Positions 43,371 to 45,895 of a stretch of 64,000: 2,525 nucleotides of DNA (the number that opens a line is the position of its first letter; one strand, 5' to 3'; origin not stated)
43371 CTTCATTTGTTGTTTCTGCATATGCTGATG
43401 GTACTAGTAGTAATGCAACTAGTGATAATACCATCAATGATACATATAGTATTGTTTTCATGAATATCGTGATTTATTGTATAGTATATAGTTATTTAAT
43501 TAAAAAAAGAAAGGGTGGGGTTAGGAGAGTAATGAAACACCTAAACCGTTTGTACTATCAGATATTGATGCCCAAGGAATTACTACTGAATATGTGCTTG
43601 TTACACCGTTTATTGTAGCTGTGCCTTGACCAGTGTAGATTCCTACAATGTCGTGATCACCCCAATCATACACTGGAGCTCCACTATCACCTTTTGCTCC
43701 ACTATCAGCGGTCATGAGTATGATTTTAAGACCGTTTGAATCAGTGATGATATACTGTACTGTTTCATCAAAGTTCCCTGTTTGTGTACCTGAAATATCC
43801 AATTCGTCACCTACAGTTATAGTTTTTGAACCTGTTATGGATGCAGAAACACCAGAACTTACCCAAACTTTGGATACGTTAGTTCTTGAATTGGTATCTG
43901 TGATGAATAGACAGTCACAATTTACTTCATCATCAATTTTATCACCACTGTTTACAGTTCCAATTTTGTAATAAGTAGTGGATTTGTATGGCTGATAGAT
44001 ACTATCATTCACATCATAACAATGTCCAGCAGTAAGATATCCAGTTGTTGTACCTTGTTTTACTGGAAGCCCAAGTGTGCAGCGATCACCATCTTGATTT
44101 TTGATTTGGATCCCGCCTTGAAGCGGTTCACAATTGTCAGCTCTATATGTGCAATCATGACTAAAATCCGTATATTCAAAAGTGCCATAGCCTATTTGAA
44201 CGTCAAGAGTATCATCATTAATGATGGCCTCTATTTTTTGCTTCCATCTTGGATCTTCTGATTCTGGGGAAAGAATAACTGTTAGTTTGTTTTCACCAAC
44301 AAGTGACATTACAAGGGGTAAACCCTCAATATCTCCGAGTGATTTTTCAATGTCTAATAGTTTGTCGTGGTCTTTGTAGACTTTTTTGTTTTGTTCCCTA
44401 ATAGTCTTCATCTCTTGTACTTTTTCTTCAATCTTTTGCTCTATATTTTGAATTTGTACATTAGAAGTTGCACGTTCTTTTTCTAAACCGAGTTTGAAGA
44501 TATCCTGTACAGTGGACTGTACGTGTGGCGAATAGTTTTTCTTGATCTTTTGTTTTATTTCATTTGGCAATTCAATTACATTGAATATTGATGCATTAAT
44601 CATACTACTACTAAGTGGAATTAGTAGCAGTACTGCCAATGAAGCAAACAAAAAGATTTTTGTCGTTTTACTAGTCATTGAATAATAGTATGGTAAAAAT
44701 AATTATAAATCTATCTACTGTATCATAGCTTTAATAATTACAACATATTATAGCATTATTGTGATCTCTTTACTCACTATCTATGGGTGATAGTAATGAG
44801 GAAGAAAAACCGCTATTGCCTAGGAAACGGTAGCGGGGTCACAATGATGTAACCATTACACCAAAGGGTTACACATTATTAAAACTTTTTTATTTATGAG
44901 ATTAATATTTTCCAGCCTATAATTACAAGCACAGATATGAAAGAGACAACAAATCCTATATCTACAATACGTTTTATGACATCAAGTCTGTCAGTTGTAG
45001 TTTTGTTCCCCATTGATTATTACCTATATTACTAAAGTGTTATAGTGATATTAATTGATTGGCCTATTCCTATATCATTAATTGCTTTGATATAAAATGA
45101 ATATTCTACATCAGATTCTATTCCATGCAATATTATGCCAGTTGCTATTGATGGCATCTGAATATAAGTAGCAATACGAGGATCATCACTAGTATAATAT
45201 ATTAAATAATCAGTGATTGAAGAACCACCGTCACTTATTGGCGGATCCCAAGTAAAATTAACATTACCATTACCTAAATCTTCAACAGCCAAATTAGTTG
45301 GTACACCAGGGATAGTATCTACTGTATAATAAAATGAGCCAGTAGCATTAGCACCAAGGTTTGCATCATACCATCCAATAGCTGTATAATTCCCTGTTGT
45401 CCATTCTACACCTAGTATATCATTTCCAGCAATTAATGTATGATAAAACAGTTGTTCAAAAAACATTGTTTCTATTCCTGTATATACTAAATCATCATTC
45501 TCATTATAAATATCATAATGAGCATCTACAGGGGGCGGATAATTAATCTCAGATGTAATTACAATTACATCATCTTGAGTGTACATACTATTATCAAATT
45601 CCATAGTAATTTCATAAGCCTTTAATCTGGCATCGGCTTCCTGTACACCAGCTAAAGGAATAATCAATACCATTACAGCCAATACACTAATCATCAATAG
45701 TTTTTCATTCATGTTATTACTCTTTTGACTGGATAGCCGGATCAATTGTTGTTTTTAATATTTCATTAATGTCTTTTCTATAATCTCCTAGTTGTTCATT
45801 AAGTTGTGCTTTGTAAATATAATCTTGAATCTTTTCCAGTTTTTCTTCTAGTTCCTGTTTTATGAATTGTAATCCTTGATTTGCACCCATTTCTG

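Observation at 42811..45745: Exported S1 protease in a three-gene secreted-protein island: candidate egress or entry (S-layer) module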

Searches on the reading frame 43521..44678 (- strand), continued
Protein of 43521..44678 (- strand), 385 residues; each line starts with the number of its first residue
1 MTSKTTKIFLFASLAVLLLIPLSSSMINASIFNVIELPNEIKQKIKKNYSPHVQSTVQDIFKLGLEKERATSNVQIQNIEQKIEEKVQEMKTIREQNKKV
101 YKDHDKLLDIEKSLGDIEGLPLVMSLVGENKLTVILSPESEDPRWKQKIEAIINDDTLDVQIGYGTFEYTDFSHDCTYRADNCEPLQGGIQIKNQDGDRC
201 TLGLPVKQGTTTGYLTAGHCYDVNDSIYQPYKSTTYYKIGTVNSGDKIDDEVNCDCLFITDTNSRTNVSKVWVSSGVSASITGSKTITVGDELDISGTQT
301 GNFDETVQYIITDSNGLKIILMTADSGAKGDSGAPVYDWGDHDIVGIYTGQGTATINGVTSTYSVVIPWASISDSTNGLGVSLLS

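Call 72: search_protein_families(library=ncbifam, proteins=[window:43521-44678:-, L009:7148-7690:-], max_evalue=0.01)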
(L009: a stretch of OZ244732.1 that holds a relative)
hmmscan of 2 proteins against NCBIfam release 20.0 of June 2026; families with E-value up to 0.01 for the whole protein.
window:43521-44678:- (385 aa): 1 family
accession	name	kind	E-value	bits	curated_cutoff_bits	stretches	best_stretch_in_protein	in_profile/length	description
NF051463.1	Rv1815_serprot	equivalog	0.00074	19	175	1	188-353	10-172/190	Rv1815 family serine proteinase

L009:7148-7690:- (180 aa): 17 families
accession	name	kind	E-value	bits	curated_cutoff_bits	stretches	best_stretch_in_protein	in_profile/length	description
NF033788.1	HTH_metalloreg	subfamily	3.6e-10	39.5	55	1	20-73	4-58/77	metalloregulator ArsR/SmtB family transcription factor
NF053602.1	Phr_regulator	exception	2.3e-07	30.6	320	1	18-93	3-77/191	heat shock transcription regulator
NF033789.1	repress_SdpR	subfamily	5.5e-07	29.4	100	1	24-76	5-57/79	autorepressor SdpR family transcription factor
NF047906.1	CdPbTransRegCmtR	equivalog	1.9e-06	27.7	150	1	14-74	8-68/104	Cd(II)/Pb(II)-sensing metalloregulatory transcriptional regulator CmtR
NF053606.1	Sta1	subfamily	7.7e-05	22.7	80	1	26-89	19-83/100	Sta1 family transcriptional regulator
NF053755.1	MsvR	equivalog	8.9e-05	22.3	220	1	24-125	10-112/236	transcriptional factor MsvR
NF004170.0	PRK05638.1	equivalog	0.00011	20.9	421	1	27-79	371-425/442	threonine synthase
TIGR01884.1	cas_HTH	subfamily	0.00014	21.3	60.2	1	27-79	142-195/202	CRISPR-associated CARF protein Csa3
NF047407.1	TransRegMntRTherm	equivalog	0.00017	21.3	350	1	12-79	9-71/227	manganese-dependent transcriptional regulator MntR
NF040939.2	trans_reg_lrs14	equivalog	0.00019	21.4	90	1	26-90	20-86/103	Lrs14 family HTH-type transcriptional regulator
NF004910.0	PRK06266.1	equivalog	0.00041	19.6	180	1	5-80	6-83/185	transcription initiation factor E subunit alpha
TIGR02702.1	SufR_cyano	equivalog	0.0018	18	178.8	1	28-92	2-67/208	iron-sulfur cluster biosynthesis transcriptional regulator SufR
NF041413.1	ArsR_Rv2640c_fam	equivalog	0.0023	18.3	155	1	32-77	47-95/118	Rv2640c family ArsR-like transcriptional regulator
NF047699.2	sulf_reg_SurR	exception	0.0029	17.3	250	1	23-90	7-74/221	sulfur metabolism transcriptional regulator SurR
NF045707.1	Dbac_1936_reg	equivalog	0.0034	17.4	115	1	20-102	10-86/99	ArsR/SmtB-type metalloregulator TsoR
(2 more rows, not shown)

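Call 77: find_encoding_contigs(protein=P0028, flank=5000, max_places=2)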
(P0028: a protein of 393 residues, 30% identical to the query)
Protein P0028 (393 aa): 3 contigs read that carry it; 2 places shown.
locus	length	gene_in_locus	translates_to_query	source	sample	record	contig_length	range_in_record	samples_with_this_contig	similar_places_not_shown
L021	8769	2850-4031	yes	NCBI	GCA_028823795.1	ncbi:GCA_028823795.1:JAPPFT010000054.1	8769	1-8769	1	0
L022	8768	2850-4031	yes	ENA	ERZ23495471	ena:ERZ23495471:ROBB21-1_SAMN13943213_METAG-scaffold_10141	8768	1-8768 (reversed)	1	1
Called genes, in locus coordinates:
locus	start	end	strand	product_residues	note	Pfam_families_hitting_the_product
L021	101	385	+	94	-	-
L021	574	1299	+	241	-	-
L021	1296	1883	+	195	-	PF01850:PIN (weak)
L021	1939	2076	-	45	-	-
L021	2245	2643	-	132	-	PF03382:DUF285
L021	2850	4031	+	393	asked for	-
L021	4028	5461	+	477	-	-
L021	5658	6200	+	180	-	-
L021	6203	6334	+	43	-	-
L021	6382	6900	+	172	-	-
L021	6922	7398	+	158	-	-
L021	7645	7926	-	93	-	-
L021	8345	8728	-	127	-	-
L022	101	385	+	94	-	-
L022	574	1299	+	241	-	-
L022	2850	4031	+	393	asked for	-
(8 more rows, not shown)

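Call 78: find_encoding_contigs(protein=P0022, flank=5000, max_places=2)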
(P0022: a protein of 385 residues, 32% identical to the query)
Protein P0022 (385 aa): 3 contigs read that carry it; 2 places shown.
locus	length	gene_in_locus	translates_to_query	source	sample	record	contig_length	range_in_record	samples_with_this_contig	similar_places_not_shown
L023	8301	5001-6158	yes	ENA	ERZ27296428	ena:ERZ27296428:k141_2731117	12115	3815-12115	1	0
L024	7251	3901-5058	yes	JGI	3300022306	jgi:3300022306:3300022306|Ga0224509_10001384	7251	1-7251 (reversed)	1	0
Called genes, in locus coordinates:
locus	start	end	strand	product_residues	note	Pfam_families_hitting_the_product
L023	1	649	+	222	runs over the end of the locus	-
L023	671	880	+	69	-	-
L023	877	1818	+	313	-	-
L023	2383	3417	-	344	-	PF01522:Polysacc_deac_1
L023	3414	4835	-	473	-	PF13506:Glyco_transf_21, PF00535:Glycos_transf_2, PF10111:Glyco_tranf_2_2, PF13641:Glyco_tranf_2_3, PF01644:Chitin_synth_1, PF03142:Chitin_synth_2, PF13632:Glyco_trans_2_3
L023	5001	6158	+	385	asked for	-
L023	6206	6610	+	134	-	-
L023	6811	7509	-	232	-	-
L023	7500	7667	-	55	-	-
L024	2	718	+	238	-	?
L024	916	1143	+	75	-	-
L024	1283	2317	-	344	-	PF01522:Polysacc_deac_1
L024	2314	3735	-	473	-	PF13506:Glyco_transf_21, PF00535:Glycos_transf_2, PF10111:Glyco_tranf_2_2, PF13641:Glyco_tranf_2_3, PF01644:Chitin_synth_1, PF03142:Chitin_synth_2, PF13632:Glyco_trans_2_3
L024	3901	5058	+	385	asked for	-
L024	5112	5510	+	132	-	-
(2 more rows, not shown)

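Call 79: find_encoding_contigs(protein=P0032, flank=5000, max_places=2)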
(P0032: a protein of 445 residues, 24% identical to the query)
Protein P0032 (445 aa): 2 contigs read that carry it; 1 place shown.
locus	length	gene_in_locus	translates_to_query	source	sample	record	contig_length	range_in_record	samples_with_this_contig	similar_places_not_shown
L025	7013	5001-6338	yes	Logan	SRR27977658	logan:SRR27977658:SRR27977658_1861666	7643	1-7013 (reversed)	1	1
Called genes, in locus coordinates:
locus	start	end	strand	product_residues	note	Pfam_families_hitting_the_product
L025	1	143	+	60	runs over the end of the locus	-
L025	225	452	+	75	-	-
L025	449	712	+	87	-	PF00582:Usp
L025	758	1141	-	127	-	PF00072:Response_reg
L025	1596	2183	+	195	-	PF01022:HTH_5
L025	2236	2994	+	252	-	-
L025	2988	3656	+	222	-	-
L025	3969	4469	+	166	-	-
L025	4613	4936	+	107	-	-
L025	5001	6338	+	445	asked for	-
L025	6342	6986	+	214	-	-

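Call 81: list_cluster_members(proteins=[P0004, P0009, P0025, P0040, P0041, P0042])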
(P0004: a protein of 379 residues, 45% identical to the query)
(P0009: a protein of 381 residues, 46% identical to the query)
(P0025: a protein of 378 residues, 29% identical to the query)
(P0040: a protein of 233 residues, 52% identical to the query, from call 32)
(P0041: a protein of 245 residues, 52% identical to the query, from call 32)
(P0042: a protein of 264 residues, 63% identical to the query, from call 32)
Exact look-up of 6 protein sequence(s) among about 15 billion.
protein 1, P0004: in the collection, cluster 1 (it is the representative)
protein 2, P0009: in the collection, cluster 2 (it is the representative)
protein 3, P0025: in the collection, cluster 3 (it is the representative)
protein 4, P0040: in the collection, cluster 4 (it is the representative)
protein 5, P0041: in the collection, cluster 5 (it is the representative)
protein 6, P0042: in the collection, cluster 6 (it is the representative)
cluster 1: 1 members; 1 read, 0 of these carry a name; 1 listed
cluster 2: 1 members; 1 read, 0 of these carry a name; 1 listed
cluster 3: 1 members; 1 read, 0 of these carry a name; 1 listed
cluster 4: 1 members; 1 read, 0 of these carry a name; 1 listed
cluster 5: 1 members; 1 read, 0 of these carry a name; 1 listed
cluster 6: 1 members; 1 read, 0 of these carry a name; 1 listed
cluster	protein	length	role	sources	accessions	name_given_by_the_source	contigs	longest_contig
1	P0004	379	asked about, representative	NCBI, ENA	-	-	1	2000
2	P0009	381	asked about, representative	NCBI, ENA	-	-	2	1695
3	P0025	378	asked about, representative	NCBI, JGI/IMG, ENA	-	-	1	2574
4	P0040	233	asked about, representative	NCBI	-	-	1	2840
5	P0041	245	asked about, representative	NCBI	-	-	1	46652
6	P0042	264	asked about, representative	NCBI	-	-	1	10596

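Call 87: fold_search(model_id=the predicted structure, library=viral)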
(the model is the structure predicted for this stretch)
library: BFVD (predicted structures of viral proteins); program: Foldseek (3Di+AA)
matches with E <= 10: 170; with E <= 0.001: 9
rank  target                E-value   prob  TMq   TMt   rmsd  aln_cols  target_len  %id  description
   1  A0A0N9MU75            8.7e-13  1.00  0.49  0.58   6.2       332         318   15  (no name in the UniProt tables at hand)
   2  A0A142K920            4.5e-06  1.00  0.33  0.62   5.6       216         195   16  Peptidase S1 [Gordonia phage Yvonnetastic]
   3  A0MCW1                3.6e-05  1.00  0.28  0.21  31.6       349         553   16  p2a [Ryegrass mottle virus]
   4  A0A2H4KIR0            4.3e-05  1.00  0.32  0.27  18.2       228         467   12  (no name in the UniProt tables at hand)
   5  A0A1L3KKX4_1          6.4e-05  1.00  0.26  0.08  10.7       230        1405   16  (no name in the UniProt tables at hand)
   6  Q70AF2                9.5e-05  1.00  0.26  0.14   8.3       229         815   12  RNA-dependent RNA polymerase (Fragment) [Sugarcane yellow leaf virus]
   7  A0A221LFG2            1.1e-04  1.00  0.28  0.15   8.0       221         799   14  Uncharacterized protein (Fragment) [Caledonia beadlet anemone sobemo-like virus 1]
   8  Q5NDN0                1.1e-04  1.00  0.30  0.19   6.8       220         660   15  Genome-linked protein precursor [Poinsettia latent virus (isolate Euphorbia pulcherrima/Germany/Siepen/2005)]
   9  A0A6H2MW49            1.5e-04  1.00  0.30  0.20   7.6       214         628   14  P1 [Torilis crimson leaf virus]
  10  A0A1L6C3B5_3          1.5e-03  0.99  0.26  0.12   7.3       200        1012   17  (no name in the UniProt tables at hand)
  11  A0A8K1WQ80            2.2e-03  1.00  0.28  0.14   7.1       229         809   13  RdRp catalytic domain-containing protein (Fragment) [Riboviria sp.]
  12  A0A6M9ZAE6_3          2.4e-03  0.95  0.27  0.12  16.3       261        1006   12  Genome polyprotein [Picornavirales sp.]
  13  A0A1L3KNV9            3.1e-03  0.85  0.23  0.13  12.1       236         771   13  (no name in the UniProt tables at hand)
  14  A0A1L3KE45            4.4e-03  0.99  0.28  0.15   9.6       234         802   12  (no name in the UniProt tables at hand)
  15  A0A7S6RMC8            5.5e-03  0.69  0.24  0.15  28.8       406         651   10  Serine protease [Kisumu mosquito virus]
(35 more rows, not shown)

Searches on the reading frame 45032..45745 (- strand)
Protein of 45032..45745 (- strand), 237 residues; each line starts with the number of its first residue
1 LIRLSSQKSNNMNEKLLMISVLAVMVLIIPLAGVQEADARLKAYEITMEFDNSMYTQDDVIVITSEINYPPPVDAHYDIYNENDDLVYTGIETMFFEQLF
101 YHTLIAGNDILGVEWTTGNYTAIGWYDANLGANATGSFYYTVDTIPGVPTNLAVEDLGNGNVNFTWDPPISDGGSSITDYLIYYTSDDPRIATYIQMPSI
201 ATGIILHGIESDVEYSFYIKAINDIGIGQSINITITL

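Call 5: search_protein_families(library=pfam, proteins=[window:45032-45745:-], max_evalue=0.1)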
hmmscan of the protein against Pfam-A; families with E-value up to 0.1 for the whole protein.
window:45032-45745:- (237 aa): 1 family
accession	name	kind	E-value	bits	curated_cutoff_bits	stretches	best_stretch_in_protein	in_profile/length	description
PF00041.27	fn3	-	4.8e-12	46.4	25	1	149-230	3-77/84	Fibronectin type III domain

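Call 12: search_protein_families(library=phrogs, proteins=[window:45032-45745:-], max_evalue=0.01)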
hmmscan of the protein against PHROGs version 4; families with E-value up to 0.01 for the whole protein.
window:45032-45745:- (237 aa): 3 families
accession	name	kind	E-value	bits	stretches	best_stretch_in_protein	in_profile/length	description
phrog_6977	-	tail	2.6e-06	28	1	117-228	126-232/284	minor tail protein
phrog_31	-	tail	1.7e-05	23.8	1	143-226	965-1049/1565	central tail fiber J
phrog_11445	-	tail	0.0003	18.8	1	131-223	232-328/2001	minor tail protein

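Call 32: find_homologous_proteins(query=window:45032-45712:-, max_evalue=0.001)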
Query window:45032-45712:- (226 aa): 5 proteins with E <= 0.001 among 91 candidates.
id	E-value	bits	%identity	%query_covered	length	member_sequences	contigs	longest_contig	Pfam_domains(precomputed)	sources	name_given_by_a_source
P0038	2.7e-132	457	91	99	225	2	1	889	PF00041.28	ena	-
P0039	6.0e-120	417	85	97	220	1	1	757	PF00041.28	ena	-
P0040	3.0e-37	146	52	61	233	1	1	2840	-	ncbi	-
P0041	5.6e-34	136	52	58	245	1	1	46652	-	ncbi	-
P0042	1.6e-33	134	63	45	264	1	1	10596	-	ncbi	-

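Call 34: find_encoding_contigs(protein=P0041, flank=10000, max_places=2)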
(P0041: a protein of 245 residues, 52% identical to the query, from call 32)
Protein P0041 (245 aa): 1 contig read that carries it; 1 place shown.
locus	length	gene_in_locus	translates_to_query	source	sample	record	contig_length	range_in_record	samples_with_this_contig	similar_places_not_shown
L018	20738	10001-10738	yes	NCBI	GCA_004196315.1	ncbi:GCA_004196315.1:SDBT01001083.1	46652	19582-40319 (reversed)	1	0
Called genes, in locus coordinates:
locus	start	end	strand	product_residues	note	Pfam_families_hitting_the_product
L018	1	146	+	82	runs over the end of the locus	-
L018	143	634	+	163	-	-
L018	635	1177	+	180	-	-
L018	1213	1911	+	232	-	-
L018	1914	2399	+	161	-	-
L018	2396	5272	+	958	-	-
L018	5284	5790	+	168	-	-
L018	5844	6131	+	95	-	-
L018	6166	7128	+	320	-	-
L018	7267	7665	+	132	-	-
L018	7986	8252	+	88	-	-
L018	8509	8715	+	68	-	-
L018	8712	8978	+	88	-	-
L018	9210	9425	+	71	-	-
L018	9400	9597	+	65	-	-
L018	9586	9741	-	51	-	-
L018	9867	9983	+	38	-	-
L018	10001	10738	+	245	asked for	-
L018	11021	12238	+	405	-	-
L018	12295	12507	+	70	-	-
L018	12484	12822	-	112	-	-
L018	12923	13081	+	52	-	-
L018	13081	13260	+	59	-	-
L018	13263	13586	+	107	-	-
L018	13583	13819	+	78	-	-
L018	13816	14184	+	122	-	-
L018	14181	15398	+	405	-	PF01555:N6_N4_Mtase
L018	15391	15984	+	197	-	-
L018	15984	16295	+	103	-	-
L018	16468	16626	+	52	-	-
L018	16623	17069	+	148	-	-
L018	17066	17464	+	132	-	-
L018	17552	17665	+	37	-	-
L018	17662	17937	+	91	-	-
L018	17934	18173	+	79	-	-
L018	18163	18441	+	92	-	-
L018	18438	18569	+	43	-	-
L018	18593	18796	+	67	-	-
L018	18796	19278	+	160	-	-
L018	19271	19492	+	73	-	-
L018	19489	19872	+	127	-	-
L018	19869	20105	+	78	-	-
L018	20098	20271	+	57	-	-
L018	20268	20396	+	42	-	-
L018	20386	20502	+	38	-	-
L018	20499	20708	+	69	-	-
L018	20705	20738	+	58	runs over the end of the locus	-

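Call 72: search_protein_families(library=ncbifam, proteins=[window:45032-45745:-], max_evalue=0.01)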
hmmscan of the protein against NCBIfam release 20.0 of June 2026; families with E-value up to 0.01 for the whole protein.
window:45032-45745:- (237 aa): 0 families

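Call 82: search_protein_families(library=phrogs, proteins=[L018:2396-5272:+, L018:6166-7128:+, L018:11021-12238:+, L018:1213-1911:+, L018:14181-15398:+], max_evalue=0.001)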
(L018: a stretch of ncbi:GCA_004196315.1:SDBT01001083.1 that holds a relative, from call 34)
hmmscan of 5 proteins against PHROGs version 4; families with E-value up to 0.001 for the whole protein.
L018:2396-5272:+ (958 aa): 0 families

L018:6166-7128:+ (320 aa): 0 families

L018:11021-12238:+ (405 aa): 1 family
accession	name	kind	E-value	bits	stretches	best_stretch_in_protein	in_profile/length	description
phrog_1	-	integration and excision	1e-06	29.3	1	68-394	205-501/611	integrase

L018:1213-1911:+ (232 aa): 0 families

L018:14181-15398:+ (405 aa): 17 families
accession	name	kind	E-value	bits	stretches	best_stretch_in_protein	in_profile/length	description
phrog_67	-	other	1.7e-28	101.2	1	134-402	56-343/743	DNA methyltransferase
phrog_498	-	other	8.3e-17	61.9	2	350-397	368-414/633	DNA methyltransferase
phrog_21315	-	unknown function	4.6e-13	49.9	1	11-163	22-151/415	-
phrog_18293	-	other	3.7e-12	47.3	1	337-402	42-107/119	methyltransferase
phrog_3008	-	other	7.4e-11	42.8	1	351-400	160-209/244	DNA methyltransferase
phrog_2159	-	DNA, RNA and nucleotide metabolism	1.1e-07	32.6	1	16-57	79-124/365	ParB-like partition protein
phrog_23148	-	unknown function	1.6e-07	32.5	1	350-398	94-142/165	-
phrog_8769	-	other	3.1e-07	31.1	1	358-396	9-47/71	methyltransferase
phrog_620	-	DNA, RNA and nucleotide metabolism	4e-07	31.3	1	17-61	28-72/217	ParB-like partition protein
phrog_8947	-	unknown function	2.5e-06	28.3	1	16-70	34-88/219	-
phrog_16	-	DNA, RNA and nucleotide metabolism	1.1e-05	24.9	1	91-398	663-905/986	DNA helicase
phrog_26377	-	DNA, RNA and nucleotide metabolism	3.4e-05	24.4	1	3-99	14-109/326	ParB-like partition protein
phrog_12047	-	DNA, RNA and nucleotide metabolism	4.2e-05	24.2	1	22-208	22-203/301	ParB-like partition nuclease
phrog_18056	-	DNA, RNA and nucleotide metabolism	4.2e-05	23.6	1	20-66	24-70/387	ParB-like partition nuclease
phrog_6025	-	other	9e-05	23.2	0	225-302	26-115/192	DNA methyltransferase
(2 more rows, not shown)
